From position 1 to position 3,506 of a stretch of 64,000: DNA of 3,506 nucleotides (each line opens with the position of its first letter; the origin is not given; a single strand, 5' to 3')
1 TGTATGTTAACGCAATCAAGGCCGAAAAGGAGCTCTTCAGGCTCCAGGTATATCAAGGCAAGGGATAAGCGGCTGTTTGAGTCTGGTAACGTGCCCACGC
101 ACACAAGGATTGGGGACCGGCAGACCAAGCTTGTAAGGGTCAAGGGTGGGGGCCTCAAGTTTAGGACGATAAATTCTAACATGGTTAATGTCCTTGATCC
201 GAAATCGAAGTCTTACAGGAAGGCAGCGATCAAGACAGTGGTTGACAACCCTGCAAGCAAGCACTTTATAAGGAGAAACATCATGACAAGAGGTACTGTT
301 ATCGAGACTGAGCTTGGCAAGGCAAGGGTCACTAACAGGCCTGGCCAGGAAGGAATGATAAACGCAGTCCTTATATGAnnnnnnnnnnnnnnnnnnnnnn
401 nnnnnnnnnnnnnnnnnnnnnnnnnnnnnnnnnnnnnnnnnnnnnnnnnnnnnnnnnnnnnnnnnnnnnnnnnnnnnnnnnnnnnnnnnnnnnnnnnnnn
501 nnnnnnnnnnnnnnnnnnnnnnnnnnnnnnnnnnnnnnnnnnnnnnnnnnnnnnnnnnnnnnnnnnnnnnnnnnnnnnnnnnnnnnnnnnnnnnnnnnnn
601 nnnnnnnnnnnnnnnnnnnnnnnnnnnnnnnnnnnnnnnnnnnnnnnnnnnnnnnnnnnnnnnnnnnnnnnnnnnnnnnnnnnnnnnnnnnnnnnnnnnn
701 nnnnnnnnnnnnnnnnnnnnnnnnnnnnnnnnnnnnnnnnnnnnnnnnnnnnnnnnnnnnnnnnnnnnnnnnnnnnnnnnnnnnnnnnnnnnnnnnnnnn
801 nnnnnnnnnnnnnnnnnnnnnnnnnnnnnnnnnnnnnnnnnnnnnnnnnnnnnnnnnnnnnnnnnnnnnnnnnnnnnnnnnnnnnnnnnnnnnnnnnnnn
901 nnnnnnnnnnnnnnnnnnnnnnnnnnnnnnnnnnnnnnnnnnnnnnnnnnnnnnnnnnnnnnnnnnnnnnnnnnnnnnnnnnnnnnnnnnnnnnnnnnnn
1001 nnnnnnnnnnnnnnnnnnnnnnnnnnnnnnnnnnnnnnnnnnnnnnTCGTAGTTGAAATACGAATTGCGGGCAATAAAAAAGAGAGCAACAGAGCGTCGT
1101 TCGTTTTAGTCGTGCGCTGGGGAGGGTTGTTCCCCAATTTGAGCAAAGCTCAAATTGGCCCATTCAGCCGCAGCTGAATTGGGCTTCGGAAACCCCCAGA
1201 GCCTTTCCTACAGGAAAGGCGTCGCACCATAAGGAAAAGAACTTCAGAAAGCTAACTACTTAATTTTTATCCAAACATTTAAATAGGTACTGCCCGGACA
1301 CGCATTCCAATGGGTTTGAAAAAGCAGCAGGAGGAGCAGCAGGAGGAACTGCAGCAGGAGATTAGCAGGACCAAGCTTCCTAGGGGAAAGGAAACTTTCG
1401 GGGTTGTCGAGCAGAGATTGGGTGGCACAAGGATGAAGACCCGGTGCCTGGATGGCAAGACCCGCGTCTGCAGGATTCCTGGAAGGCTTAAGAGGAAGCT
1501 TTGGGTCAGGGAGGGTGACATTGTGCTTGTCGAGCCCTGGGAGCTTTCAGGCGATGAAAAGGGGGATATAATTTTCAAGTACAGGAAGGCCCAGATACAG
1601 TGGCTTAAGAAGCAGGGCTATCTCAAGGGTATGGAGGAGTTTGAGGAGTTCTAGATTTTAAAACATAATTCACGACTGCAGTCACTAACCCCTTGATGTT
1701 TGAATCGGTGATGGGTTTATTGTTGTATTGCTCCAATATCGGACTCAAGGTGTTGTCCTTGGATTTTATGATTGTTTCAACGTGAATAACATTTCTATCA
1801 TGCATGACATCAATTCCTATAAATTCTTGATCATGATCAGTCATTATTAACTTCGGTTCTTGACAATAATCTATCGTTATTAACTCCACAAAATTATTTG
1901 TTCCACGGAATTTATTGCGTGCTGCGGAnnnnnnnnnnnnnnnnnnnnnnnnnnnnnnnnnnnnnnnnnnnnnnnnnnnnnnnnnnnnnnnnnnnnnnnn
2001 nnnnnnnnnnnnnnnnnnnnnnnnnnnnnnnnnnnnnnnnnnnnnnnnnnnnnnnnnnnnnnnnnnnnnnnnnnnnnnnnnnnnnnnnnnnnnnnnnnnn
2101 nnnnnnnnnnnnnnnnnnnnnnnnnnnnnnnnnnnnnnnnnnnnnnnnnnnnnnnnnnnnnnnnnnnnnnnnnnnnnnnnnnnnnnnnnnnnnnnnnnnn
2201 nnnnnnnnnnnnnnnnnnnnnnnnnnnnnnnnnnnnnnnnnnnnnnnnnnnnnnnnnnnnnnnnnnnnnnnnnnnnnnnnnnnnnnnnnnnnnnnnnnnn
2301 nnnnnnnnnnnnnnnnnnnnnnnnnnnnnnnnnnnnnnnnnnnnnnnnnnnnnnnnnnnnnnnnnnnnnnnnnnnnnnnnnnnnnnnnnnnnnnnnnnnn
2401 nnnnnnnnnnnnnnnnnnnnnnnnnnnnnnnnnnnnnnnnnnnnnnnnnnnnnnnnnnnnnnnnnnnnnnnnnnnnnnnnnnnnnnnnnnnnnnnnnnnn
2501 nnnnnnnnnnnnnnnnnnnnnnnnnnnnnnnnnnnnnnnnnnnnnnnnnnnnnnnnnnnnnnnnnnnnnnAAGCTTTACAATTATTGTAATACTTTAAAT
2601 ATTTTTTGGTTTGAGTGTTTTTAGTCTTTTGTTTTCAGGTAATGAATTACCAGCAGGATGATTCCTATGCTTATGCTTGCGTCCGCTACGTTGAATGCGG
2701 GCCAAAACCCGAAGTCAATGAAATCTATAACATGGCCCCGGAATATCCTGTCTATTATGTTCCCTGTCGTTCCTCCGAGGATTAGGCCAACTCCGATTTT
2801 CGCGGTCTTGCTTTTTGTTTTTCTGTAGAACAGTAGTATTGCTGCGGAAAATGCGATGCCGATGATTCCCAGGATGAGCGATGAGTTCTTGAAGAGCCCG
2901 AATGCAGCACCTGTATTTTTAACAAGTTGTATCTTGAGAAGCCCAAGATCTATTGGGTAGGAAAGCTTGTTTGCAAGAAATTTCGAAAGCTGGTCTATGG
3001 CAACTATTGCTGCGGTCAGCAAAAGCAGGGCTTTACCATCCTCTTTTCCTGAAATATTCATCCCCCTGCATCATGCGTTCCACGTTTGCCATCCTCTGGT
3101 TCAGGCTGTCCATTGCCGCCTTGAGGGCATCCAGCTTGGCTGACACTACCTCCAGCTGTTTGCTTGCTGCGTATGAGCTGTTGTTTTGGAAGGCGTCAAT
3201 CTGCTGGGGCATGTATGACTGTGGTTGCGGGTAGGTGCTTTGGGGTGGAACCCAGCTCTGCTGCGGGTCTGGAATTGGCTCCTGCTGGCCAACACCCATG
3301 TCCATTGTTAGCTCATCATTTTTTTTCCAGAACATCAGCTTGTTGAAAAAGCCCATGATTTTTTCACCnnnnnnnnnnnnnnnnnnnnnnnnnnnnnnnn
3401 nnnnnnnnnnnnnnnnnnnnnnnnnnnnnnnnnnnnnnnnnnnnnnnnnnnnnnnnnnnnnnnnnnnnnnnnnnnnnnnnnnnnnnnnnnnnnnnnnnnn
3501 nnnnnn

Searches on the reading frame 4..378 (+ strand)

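Call 12: search_protein_families(library=pfam, proteins=[window:4-378:+], max_evalue=0.001)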
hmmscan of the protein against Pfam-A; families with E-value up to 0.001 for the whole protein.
window:4-378:+ (124 aa): 1 family
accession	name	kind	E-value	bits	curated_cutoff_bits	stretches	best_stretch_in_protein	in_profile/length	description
PF01201.27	Ribosomal_S8e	-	2.9e-35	121.9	30.2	1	4-124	2-133/133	Ribosomal protein S8e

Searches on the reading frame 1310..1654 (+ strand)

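Call 98: search_protein_families(library=pfam, proteins=[window:1310-1654:+], max_evalue=0.01)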
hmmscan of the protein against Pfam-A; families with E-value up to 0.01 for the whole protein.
window:1310-1654:+ (114 aa): 2 families
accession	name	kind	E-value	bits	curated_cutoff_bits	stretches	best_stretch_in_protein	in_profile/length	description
PF01176.25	eIF-1a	-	1.3e-19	70.1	30.2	1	28-90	2-64/64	Translation initiation factor 1A / IF-1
PF13986.11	DUF4224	-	0.0098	16.3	22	1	89-104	13-28/45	Domain of unknown function (DUF4224)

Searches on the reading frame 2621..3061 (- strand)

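Call 12: search_protein_families(library=pfam, proteins=[window:2621-3061:-], max_evalue=0.001)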
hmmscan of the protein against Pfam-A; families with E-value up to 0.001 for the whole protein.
window:2621-3061:- (146 aa): 1 family
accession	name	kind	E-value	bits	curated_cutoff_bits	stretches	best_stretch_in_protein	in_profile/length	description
PF01252.23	Peptidase_A8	-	2.7e-35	122.1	25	1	16-142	2-141/142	Signal peptidase (SPase) II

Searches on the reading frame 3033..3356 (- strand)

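Call 98: search_protein_families(library=pfam, proteins=[window:3033-3356:-], max_evalue=0.01)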
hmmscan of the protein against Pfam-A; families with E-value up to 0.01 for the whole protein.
window:3033-3356:- (107 aa): 1 family
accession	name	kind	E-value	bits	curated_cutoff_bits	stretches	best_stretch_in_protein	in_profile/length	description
PF05531.17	NPV_P10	-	0.0072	17.2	29.8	0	51-99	18-68/75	Nucleopolyhedrovirus P10 protein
